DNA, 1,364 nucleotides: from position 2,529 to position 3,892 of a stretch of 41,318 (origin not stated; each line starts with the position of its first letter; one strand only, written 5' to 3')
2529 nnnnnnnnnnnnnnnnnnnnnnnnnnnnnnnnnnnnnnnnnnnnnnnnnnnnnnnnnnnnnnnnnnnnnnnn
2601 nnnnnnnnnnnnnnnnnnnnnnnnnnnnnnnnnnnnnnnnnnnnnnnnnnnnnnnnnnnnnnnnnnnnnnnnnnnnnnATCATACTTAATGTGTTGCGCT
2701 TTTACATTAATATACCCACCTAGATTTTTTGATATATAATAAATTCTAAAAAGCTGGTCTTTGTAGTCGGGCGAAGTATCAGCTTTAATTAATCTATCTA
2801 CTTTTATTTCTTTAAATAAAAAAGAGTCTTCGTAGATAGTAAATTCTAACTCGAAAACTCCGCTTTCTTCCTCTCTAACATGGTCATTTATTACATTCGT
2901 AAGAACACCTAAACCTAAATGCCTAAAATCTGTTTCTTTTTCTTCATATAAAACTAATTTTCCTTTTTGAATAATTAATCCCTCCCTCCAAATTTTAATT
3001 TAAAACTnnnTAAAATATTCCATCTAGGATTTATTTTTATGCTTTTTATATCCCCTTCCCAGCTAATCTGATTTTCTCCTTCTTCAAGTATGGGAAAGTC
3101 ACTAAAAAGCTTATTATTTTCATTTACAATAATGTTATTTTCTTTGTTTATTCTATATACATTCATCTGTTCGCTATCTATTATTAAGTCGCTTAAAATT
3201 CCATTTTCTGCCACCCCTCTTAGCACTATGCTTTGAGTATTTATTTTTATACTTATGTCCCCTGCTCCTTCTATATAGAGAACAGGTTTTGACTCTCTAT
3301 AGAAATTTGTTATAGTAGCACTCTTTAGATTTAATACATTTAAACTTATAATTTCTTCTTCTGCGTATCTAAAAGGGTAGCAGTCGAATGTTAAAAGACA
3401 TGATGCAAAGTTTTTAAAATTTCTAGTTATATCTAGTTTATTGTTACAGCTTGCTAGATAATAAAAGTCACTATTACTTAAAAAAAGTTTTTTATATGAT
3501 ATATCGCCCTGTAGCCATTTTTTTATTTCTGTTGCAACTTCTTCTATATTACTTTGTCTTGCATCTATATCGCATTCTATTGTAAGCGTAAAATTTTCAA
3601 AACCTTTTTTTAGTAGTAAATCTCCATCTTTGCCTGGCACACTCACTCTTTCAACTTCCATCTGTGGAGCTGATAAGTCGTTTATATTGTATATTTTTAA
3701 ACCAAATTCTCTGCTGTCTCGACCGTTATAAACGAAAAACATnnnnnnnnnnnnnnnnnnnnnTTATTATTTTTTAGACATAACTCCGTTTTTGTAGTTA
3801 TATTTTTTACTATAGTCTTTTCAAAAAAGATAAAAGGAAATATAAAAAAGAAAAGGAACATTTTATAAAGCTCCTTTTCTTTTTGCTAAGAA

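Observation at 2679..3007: Tal gene probably starts about 98 codons upstream of the first canonical start, at a non-canonical codon behind a strong SD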

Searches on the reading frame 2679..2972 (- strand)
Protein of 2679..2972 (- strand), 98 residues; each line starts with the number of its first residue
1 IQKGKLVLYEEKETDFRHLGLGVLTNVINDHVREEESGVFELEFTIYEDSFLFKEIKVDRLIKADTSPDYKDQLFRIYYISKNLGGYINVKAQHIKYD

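Call 17: search_protein_families(library=pfam, proteins=[window:2679-2972:-], max_evalue=0.01)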
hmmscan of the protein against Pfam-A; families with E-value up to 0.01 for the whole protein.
window:2679-2972:- (98 aa): 1 family
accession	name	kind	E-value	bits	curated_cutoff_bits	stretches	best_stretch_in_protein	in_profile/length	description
PF18994.6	Prophage_tailD1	-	9.6e-05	22.9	23.6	1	23-94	13-84/84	Prophage endopeptidase tail N-terminal domain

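Call 37: search_dna_similar(query=window:2679-2972:-, collection=phages, mode=protein, max_rows=40, max_evalue=0.001)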
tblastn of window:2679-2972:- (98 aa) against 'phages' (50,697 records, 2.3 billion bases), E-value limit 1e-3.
Records with a match: 90; places in all: 90; records where one place covers at least 80% of the query: 87.
Best place of each record, by identity: >=99% 6; 80-90% 2; <60% 82.
By first word of the organism name: Streptococcus 33; Enterococcus 12; Clostridium 11; Bacillus 8; Listeria 5; Ruminococcus 4; Bacteriophage 4; Latilactobacillus 3; Clostridioides 2; phage 2; and 5 more.
By host as written in the record: - 15; Clostridium difficile 7; Ruminococcus sp. 4; Enterococcus faecalis ATCC 700802 / V583 4; Streptococcus pyogenes MGAS315 4; Bacillus cereus 3; Clostridioides difficile 2; Clostridium tetani ATCC 19406 2; and 43 more.
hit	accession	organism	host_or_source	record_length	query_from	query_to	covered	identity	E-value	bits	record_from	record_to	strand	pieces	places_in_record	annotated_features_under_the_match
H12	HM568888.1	Clostridium phage phiCD38-2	Clostridium difficile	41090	1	98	100%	100.0%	3e-59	199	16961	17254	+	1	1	none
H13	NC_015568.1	Clostridium phage phiCD38-2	Clostridium difficile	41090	1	98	100%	100.0%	3e-59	199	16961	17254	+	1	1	none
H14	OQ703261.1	Clostridioides phage AR1075-1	Clostridioides difficile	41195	1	98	100%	100.0%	3e-59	199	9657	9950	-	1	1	none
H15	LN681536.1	Clostridium phage phiCD146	Clostridium difficile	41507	1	98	100%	100.0%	3e-59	199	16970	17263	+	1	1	none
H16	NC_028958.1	Clostridium phage phiCD146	Clostridium difficile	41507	1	98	100%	100.0%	3e-59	199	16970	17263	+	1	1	none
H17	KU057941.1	Clostridium phage CDSH1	Clostridium difficile AIU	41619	1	98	100%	100.0%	3e-59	199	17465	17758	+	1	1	tail endopeptidase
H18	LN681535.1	Clostridium phage phiCD111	Clostridium difficile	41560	1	98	100%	88.8%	2e-53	183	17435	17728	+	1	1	none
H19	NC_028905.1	Clostridium phage phiCD111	Clostridium difficile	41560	1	98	100%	88.8%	2e-53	183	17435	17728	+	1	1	none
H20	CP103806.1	Clostridioides phage Hain-Saunders-2022a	Clostridioides difficile ST632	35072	3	98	98%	57.3%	2e-27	108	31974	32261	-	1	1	phage tail protein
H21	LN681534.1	Clostridium phage phiCD24-1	Clostridium difficile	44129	6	98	95%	55.9%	1e-24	101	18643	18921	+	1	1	Tail protein/endopeptidase (modular protein)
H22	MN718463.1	Clostridium phage phiCDKH01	Clostridioides difficile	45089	6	98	95%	55.9%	1e-24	101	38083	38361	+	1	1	hypothetical protein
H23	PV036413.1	Acutalibacteraceae phage NatCom_991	Acutalibacteraceae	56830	7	98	94%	43.6%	7e-14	71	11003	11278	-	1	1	minor head protein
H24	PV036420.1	phage NatCom_9287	human feces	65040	7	98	94%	42.4%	2e-15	75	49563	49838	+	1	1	minor head protein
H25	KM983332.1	Clostridium phage phiCT19406C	Clostridium tetani ATCC 19406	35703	8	98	93%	41.8%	5e-7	51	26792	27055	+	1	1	endopeptidase/tail protein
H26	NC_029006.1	Clostridium phage phiCT19406C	Clostridium tetani ATCC 19406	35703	8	98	93%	41.8%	5e-7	51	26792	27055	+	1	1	minor head protein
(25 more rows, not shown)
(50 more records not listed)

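Call 83: search_protein_families(library=phrogs, proteins=[window:2679-2972:-], max_evalue=0.001)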
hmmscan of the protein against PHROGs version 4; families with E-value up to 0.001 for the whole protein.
window:2679-2972:- (98 aa): 8 families
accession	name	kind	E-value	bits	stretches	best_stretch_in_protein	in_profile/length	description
phrog_13289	-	tail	1.6e-28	100.4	1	6-98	2-94/938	tail protein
phrog_1067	-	head and packaging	1e-23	84.8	1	5-98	7-100/991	minor head protein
phrog_7142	-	tail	6.4e-19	68.9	1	6-98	3-94/622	tail protein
phrog_5555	-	tail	1.3e-12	47.9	1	7-98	3-96/788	tail protein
phrog_2270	-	unknown function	7.9e-12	45.8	1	7-96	2-88/637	-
phrog_12493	-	tail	3.1e-11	43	1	7-96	6-94/950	tail protein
phrog_1330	-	tail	2.6e-09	36.5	1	4-98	5-97/1361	tail protein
phrog_2189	-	tail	0.00054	19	1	24-97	19-91/971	tail protein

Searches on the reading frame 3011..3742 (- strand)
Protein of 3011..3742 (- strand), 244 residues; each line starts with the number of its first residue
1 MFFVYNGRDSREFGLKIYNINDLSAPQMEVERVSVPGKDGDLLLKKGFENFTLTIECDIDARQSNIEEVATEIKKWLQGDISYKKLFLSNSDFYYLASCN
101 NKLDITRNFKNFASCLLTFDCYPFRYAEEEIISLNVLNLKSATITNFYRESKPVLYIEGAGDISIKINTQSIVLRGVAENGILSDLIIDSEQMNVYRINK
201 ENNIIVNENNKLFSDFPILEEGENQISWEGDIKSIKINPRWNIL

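Call 82: search_protein_families(library=pfam, proteins=[window:3011-3742:-], max_evalue=0.001)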
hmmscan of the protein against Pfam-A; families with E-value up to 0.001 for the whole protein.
window:3011-3742:- (244 aa): 1 family
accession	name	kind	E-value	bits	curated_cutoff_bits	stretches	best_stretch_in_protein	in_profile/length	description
PF05709.17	Sipho_tail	-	5.4e-07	30.3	24.2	1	13-121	12-118/118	Phage tail protein RIFT-related domain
